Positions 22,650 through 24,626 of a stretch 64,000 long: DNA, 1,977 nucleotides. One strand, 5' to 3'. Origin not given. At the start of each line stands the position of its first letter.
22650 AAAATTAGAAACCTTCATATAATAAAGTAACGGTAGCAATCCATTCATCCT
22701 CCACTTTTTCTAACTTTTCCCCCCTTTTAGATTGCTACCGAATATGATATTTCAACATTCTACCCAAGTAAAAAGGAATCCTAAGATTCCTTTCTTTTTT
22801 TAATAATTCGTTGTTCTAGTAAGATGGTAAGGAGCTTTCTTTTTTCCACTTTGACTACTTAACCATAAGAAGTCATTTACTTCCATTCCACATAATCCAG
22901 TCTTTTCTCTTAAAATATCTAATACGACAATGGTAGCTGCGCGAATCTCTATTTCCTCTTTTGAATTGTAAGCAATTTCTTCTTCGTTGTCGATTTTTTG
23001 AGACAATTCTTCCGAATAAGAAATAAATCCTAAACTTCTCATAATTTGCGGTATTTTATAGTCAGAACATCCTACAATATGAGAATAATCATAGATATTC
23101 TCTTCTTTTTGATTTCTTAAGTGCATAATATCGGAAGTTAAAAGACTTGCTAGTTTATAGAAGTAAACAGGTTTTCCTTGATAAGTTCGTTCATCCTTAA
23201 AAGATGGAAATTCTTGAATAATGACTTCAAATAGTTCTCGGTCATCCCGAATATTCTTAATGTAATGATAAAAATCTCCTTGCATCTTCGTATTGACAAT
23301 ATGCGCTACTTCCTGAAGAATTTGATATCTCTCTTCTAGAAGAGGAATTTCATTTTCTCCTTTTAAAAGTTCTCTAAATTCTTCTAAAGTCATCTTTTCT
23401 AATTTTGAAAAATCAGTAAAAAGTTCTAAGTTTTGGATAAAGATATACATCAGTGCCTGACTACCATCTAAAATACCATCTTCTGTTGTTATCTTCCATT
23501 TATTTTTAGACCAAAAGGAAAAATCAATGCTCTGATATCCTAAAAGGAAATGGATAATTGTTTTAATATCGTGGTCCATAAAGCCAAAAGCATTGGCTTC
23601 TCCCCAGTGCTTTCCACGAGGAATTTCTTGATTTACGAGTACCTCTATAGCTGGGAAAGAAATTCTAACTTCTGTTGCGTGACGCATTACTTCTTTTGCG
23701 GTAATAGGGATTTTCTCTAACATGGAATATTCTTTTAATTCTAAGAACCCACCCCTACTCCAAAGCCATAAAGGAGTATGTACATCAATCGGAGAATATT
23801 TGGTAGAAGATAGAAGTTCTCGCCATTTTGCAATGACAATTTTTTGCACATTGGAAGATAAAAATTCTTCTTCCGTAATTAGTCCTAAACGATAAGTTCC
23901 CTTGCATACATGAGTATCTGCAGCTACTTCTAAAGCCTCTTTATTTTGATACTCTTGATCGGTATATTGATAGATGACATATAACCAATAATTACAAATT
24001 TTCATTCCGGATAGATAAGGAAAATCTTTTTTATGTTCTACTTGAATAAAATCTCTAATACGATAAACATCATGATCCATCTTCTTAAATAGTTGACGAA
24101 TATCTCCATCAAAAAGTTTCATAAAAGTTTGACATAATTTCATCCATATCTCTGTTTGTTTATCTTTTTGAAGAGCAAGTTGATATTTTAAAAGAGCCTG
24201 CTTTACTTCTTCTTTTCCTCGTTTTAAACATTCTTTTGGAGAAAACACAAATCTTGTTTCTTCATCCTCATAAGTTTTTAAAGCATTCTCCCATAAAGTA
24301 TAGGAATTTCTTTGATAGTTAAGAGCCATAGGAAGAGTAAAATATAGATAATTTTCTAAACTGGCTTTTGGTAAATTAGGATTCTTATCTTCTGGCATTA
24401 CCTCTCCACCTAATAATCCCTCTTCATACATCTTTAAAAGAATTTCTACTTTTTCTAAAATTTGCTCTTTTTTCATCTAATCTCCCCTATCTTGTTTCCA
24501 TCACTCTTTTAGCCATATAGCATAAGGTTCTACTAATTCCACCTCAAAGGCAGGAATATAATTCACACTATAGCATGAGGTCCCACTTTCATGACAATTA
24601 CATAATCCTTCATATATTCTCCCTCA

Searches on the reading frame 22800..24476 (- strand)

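Call 69: search_protein_families(library=pfam, proteins=[window:22800-24476:-], max_evalue=0.00001)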
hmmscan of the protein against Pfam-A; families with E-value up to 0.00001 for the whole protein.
window:22800-24476:- (558 aa): 1 family
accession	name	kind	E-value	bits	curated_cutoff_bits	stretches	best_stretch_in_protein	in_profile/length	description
PF10343.14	Q_salvage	-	9.9e-45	153.7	25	1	304-558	7-285/285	Queuosine salvage protein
